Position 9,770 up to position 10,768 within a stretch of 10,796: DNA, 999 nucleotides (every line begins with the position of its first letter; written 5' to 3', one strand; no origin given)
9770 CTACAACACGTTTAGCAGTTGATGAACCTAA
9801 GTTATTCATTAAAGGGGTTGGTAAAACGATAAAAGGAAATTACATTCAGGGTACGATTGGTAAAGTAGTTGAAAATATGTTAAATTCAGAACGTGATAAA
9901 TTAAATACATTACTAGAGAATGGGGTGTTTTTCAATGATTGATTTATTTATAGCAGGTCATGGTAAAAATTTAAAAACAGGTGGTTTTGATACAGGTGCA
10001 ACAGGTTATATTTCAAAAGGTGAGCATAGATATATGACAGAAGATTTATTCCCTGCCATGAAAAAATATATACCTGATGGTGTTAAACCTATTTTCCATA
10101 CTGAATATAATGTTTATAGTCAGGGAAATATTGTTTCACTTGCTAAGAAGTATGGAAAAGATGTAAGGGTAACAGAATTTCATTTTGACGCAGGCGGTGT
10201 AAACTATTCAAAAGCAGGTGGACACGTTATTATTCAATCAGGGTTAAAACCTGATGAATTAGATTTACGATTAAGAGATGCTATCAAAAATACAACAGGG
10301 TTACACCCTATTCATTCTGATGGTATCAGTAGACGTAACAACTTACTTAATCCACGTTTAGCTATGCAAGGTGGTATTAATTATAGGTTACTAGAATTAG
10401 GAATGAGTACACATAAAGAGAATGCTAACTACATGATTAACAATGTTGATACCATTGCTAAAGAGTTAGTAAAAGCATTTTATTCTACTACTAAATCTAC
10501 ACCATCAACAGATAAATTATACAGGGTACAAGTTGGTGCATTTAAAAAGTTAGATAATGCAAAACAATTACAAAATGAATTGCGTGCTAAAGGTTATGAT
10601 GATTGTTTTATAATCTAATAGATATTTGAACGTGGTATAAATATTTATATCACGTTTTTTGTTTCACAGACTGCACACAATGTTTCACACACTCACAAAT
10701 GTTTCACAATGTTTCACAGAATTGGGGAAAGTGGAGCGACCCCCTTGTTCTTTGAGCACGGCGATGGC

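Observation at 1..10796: Complete 10.8-kb protein-primed tailed-phage genome with a 12-gene minimal set, all on one strand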

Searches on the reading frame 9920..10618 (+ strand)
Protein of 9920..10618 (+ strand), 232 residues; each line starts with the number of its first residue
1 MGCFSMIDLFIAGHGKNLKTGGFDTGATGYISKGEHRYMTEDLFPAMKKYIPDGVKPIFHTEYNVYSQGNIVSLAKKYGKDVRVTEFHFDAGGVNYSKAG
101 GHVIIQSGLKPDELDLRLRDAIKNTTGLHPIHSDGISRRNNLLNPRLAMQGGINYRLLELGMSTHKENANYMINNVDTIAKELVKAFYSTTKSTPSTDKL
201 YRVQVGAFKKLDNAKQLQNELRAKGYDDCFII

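Call 12: search_protein_families(library=pfam, proteins=[window:9920-10618:+], max_evalue=0.01)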
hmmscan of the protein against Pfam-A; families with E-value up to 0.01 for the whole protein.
window:9920-10618:+ (232 aa): 1 family
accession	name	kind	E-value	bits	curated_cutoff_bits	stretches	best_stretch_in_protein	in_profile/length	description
PF05036.18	SPOR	-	2.2e-09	38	21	1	175-231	17-74/76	SPOR domain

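Call 13: search_protein_families(library=phrogs, proteins=[window:9920-10618:+], max_evalue=0.01)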
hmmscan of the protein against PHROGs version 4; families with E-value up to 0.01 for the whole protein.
window:9920-10618:+ (232 aa): 4 families
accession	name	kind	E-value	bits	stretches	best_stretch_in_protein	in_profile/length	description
phrog_489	-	lysis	4.7e-20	72.9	1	71-196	239-357/459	endolysin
phrog_435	-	lysis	2.5e-09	37.6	1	10-226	117-336/556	endolysin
phrog_12727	-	lysis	2.2e-06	28.2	1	22-205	173-356/393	endolysin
phrog_15001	-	lysis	9.2e-05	22.7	1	171-231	182-248/367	endolysin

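Call 48: find_encoding_contigs(protein=window:9920-10618:+, flank=10000, max_places=10)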
Protein window:9920-10618:+ (232 aa): 1 contig read that carries it; 1 place shown.
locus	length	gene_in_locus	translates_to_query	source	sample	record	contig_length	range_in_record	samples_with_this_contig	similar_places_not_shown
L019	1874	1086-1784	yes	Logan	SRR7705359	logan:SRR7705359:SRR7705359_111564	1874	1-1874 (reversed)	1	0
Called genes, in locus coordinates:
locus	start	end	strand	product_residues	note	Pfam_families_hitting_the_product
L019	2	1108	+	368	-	?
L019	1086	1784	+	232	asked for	PF05036:SPOR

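Call 93: search_dna_similar(query=window:9920-10615:+, collection=phages, mode=protein, max_evalue=0.001, max_rows=25)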
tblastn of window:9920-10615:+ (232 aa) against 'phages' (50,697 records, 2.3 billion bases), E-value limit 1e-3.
Records with a match: 305; places in all: 305; records where one place covers at least 80% of the query: 62.
Best place of each record, by identity: <60% 305.
By first word of the organism name: Staphylococcus 256; Streptococcus 27; Mammaliicoccus 6; Geobacillus 5; Clostridium 4; Stenotrophomonas 2; Deep-sea 2; Enterococcus 1; Pseudomonas 1; Arcanobacterium 1.
By host as written in the record: Staphylococcus aureus 69; - 29; Staphylococcus epidermidis 11; Staphylococcus sp. 8; Mammaliicoccus sciuri C6854 6; Staphylococcus aureus RN4220 5; Geobacillus thermodenitrificans 5; Staphylococcus epidermidis LM1680 4; and 128 more.
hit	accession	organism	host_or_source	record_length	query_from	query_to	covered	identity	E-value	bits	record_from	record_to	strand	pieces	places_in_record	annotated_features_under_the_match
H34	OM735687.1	Stenotrophomonas phage vB_SmeS_BUCT702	Stenotrophomonas maltophilia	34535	9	200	83%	47.7%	1e-50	181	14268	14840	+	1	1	N-acetylmuramoyl-L-alanine amidase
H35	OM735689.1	Stenotrophomonas phage vB_SmeS_BUCT704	Stenotrophomonas maltophilia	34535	9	200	83%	47.7%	1e-50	181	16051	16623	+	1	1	N-acetylmuramoyl-L-alanine amidase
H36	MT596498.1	Staphylococcus phage vB_SepS_BE01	Staphylococcus epidermidis F12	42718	9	208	86%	31.8%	2e-15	81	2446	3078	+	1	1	N-acetylmuramoyl-L-alanine amidase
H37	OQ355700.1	Staphylococcus phage vB_SepS_BE21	Staphylococcus epidermidis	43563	9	208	86%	31.8%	2e-15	81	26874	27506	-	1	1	endolysin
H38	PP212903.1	Staphylococcus phage PT94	Staphylococcus chromogenes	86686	9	188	78%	34.7%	2e-17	86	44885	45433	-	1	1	lysin N-acetylmuramoyl-L-alanine amidase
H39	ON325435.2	Staphylococcus phage CUB-EPI_14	Staphylococcus epidermidis SE14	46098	9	208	86%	30.9%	1e-16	84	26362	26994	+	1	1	lysin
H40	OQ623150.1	Staphylococcus phage Southeast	Staphylococcus epidermidis LM1680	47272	9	208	86%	30.9%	2e-16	83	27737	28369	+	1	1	putative amidase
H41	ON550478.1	Staphylococcus phage Sazerac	Staphylococcus epidermidis LM1680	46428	9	208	86%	30.9%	2e-16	83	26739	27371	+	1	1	putative amidase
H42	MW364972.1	Staphylococcus virus vB_SepS_48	Staphylococcus epidermidis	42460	9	208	86%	30.9%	4e-15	80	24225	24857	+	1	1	N-acetylmuramoyl-L-alanine amidase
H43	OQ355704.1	Staphylococcus phage vB_SepS_BE28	Staphylococcus epidermidis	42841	9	208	86%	30.9%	4e-15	80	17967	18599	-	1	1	endolysin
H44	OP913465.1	Mammaliicoccus virus vB_MscM-PMS2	Mammaliicoccus sciuri KCTC 43031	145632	9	195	81%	32.7%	2e-16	84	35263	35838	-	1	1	amidase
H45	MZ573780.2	Mammaliicoccus phage vB_MscM-PMS3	Mammaliicoccus sciuri KCTC 43031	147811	9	195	81%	32.7%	2e-16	84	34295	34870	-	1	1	hypothetical protein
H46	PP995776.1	Staphylococcus phage UHP46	Staphylococcus aureus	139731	9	195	81%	32.7%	3e-16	82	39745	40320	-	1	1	N-acetylmuramoyl-L-alanine amidase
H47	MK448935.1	Streptococcus phage Javan424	Streptococcus porcinus Jelinkova_176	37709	9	198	82%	32.1%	4e-11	68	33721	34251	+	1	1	cell wall hydrolase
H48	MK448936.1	Streptococcus phage Javan426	Streptococcus porcinus SRR067676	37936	9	198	82%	32.1%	4e-11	68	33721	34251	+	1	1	cell wall hydrolase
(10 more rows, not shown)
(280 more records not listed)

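Call 94: search_protein_families(library=ncbifam, proteins=[window:9920-10615:+], max_evalue=0.1)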
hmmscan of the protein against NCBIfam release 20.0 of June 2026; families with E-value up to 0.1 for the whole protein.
window:9920-10615:+ (232 aa): 3 families
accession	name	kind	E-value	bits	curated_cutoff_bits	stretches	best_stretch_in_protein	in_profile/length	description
TIGR02223.1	ftsN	equivalog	0.00036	20.2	107.65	1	194-231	260-297/299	cell division protein FtsN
NF007953.1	PRK10672.1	equivalog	0.0026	17.4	201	1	178-231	306-358/362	endolytic peptidoglycan transglycosylase RlpA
NF047735.1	MPL36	exception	0.0071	16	430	1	189-231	224-302/305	RlpA family plasminogen-binding lipoprotein MPL36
